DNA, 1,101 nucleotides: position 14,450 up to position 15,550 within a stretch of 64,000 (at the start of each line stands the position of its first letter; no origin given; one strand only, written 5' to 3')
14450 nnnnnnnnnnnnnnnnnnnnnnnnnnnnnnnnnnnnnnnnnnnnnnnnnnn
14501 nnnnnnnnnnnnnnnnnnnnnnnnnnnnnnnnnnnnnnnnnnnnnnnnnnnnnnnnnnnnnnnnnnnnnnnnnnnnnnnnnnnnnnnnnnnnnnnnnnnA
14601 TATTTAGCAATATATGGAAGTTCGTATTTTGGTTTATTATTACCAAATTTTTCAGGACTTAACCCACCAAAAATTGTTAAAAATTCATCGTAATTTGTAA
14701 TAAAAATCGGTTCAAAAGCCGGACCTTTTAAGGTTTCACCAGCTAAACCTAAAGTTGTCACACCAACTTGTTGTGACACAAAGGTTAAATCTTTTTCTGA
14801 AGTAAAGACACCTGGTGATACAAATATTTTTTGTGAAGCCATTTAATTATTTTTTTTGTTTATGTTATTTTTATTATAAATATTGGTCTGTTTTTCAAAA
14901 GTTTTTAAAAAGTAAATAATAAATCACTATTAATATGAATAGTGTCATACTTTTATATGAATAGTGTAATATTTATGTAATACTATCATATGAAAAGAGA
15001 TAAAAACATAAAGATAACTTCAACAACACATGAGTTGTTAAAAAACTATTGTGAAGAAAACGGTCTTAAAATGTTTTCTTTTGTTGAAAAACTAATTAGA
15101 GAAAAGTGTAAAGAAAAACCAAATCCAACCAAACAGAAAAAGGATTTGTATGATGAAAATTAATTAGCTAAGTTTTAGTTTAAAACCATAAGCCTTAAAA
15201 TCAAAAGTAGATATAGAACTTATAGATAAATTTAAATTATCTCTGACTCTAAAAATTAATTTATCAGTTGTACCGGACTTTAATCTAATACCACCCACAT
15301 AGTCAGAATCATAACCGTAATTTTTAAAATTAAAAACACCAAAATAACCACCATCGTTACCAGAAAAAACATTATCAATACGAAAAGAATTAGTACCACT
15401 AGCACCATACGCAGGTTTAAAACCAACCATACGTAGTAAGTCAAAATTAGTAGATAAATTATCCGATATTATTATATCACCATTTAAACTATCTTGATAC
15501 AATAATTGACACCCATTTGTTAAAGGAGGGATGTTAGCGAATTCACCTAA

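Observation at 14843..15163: Unannotated 57-aa ribbon-helix-helix-like regulator with operator-like direct repeats, divergent from the sheath promoter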

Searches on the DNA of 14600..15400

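Call 70: search_rna_families(source=window, start=14600, end=15400, threshold=evalue, max_evalue=1)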
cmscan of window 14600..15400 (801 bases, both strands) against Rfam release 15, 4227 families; matches with E-value up to 1: 0.
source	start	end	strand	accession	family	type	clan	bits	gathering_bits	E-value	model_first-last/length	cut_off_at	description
